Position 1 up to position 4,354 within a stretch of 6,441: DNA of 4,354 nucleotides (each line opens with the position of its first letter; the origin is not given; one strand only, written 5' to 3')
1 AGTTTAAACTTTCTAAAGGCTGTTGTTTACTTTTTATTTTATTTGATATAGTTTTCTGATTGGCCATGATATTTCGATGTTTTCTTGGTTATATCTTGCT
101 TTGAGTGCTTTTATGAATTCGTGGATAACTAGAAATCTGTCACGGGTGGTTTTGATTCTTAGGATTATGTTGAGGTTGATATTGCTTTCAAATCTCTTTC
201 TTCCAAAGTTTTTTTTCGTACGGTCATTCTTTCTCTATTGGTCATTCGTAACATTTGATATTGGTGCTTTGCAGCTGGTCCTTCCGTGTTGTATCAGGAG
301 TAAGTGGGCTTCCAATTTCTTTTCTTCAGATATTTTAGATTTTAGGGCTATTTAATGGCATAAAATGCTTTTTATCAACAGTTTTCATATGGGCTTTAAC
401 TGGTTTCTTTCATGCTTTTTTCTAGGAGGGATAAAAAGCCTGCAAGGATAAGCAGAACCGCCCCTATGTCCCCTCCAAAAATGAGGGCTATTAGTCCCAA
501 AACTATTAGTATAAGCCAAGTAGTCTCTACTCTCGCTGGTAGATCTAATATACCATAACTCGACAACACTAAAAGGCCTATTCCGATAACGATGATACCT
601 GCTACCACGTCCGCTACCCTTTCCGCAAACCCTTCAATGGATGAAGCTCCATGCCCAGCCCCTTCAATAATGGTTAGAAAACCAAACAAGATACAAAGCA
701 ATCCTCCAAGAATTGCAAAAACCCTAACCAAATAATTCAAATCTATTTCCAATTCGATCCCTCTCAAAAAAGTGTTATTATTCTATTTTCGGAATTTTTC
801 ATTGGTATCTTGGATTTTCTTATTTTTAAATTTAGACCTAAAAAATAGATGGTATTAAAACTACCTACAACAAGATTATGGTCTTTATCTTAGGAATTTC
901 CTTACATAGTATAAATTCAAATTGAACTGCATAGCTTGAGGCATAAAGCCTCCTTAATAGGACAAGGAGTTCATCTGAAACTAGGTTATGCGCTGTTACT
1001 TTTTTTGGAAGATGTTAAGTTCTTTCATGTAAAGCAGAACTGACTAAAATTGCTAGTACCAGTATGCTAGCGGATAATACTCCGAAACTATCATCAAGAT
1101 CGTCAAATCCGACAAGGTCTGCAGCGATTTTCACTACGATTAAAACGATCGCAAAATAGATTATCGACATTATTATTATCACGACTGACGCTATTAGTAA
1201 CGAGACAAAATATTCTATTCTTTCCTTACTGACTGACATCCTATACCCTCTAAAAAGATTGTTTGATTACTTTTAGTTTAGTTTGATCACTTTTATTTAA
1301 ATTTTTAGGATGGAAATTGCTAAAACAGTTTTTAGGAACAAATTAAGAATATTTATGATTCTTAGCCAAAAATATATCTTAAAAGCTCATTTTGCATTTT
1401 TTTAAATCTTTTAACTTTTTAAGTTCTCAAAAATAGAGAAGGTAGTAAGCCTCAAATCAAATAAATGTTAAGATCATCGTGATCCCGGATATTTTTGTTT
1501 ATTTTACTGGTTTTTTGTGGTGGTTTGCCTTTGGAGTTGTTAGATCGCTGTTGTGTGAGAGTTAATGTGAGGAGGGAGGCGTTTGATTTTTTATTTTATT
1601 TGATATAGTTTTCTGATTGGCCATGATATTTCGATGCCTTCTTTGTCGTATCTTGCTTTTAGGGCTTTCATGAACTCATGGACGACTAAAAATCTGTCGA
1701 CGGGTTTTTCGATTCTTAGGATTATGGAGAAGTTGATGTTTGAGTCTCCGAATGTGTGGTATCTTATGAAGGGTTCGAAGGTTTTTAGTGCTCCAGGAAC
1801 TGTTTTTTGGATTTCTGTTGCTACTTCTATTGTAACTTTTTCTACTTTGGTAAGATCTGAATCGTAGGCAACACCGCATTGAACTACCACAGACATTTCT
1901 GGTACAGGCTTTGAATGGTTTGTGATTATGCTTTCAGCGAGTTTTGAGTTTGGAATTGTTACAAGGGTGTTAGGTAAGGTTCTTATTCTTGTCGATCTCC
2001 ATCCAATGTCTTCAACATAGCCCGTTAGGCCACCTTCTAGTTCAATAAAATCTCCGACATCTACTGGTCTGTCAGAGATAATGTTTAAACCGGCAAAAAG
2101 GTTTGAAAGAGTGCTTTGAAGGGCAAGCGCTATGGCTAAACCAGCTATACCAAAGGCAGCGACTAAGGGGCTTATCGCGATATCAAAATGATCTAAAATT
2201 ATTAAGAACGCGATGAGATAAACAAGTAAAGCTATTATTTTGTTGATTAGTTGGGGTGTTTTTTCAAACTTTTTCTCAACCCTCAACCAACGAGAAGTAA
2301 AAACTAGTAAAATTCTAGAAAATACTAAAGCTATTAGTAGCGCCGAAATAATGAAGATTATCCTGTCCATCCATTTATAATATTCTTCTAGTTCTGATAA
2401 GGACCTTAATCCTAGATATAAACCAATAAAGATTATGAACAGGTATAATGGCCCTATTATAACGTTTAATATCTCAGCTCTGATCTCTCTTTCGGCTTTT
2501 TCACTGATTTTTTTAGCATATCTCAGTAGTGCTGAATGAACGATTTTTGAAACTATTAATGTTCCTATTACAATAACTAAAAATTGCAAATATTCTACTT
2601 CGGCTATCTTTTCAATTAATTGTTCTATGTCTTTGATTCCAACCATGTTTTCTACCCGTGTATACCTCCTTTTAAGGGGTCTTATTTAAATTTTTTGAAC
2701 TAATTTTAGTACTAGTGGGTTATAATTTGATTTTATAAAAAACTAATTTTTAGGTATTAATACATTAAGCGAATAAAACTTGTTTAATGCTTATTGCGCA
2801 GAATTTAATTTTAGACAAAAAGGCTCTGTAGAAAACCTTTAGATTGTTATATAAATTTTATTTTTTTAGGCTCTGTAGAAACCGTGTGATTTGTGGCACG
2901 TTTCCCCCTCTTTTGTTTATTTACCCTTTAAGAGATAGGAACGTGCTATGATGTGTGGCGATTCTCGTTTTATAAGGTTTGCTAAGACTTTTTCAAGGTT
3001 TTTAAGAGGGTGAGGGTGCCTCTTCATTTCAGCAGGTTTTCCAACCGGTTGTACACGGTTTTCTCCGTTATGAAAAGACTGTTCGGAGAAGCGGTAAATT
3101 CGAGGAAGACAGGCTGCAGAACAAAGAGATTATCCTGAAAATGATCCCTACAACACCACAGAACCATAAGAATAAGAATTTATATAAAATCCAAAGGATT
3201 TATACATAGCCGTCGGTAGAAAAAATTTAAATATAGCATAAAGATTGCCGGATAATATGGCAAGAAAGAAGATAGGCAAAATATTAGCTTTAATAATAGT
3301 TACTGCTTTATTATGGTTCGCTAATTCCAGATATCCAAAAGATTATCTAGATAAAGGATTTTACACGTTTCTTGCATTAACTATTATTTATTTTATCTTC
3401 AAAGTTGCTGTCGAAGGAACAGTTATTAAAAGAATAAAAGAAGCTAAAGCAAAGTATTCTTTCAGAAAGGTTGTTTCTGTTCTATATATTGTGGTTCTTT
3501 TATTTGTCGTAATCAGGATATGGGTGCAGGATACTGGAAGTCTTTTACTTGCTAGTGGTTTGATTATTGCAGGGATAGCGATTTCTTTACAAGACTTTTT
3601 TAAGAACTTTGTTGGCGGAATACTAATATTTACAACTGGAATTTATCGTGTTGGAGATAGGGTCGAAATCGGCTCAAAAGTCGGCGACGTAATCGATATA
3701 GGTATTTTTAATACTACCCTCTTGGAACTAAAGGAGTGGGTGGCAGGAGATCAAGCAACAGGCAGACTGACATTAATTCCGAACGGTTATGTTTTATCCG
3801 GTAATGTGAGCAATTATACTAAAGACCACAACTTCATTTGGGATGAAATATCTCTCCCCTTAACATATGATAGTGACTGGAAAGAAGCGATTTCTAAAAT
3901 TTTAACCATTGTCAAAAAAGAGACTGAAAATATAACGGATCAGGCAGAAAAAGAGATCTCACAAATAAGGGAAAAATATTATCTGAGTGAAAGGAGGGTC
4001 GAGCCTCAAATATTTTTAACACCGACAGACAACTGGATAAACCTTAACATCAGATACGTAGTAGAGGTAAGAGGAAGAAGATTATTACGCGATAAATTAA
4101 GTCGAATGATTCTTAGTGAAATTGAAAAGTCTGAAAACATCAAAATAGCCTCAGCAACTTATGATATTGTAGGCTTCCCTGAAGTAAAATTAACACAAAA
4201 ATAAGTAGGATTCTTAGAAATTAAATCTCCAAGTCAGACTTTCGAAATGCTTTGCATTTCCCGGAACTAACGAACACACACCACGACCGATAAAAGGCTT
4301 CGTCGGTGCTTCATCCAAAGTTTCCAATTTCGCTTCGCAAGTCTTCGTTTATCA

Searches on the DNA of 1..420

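Call 46: search_rna_families(source=window, start=1, end=420, threshold=evalue, max_evalue=10)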
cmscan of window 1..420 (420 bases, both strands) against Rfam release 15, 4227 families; matches with E-value up to 10: 1.
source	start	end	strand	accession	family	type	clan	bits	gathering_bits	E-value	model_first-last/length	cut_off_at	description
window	354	418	-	RF00071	SNORD73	Gene; snRNA; snoRNA; CD-box;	-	16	42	7.1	1-72/72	no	Small nucleolar RNA SNORD73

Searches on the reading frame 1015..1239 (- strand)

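Call 7: search_protein_families(library=pfam, proteins=[window:1015-1239:-], max_evalue=0.01)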
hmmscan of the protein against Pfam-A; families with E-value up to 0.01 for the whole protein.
window:1015-1239:- (74 aa): 1 family
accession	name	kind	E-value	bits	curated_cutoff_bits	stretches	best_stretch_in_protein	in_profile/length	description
PF13197.11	DUF4013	-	0.0095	16.2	26.9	0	8-65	37-100/168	Protein of unknown function (DUF4013)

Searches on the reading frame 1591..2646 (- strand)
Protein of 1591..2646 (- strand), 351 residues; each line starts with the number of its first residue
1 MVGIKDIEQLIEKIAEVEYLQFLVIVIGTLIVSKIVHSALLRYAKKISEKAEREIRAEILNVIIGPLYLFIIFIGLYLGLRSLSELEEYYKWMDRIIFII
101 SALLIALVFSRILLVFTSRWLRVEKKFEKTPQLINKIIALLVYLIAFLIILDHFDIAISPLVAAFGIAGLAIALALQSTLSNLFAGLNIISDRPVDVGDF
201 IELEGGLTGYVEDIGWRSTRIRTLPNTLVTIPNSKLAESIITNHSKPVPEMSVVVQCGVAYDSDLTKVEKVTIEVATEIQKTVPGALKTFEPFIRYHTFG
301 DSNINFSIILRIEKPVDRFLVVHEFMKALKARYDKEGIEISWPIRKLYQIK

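Call 7: search_protein_families(library=pfam, proteins=[window:1591-2646:-], max_evalue=0.01)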
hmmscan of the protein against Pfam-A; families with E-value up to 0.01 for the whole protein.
window:1591-2646:- (351 aa): 6 families
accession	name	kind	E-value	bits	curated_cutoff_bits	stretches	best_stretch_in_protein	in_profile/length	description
PF00924.24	MS_channel_2nd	-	3.4e-21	75.6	20.2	1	179-246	2-68/68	Mechanosensitive ion channel, beta-domain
PF21082.3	MS_channel_3rd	-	7.8e-10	39.5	21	1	253-340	1-88/88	Mechanosensitive ion channel MscS, C-terminal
PF21088.3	MS_channel_1st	-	2.6e-09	37.3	23.1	1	136-177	1-42/42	Mechanosensitive ion channel, transmembrane helices 2/3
PF05940.17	NnrS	-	8.8e-05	22.5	28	1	61-173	130-233/371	NnrS protein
PF12811.12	BaxI_1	-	0.0042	17.2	26.2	1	69-174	83-181/233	Bax inhibitor 1 like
PF09290.16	AcetDehyd-dimer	-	0.0064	17.2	26.6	0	237-286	62-111/138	Prokaryotic acetaldehyde dehydrogenase, dimerisation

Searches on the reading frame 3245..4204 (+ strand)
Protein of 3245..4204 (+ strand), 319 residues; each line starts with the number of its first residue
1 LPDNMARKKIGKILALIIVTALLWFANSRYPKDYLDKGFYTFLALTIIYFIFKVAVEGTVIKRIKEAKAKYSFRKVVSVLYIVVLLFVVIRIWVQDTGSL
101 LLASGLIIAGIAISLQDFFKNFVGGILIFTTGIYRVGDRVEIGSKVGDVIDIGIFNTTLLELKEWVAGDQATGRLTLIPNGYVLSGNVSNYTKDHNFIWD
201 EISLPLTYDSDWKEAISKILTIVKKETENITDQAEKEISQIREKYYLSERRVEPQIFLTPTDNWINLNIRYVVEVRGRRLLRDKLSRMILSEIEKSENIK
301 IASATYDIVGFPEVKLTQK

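Call 7: search_protein_families(library=pfam, proteins=[window:3245-4204:+], max_evalue=0.01)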
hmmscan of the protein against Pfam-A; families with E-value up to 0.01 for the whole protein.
window:3245-4204:+ (319 aa): 1 family
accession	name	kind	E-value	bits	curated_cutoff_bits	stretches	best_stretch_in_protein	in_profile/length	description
PF00924.24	MS_channel_2nd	-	8e-13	48.7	20.2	1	117-193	1-68/68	Mechanosensitive ion channel, beta-domain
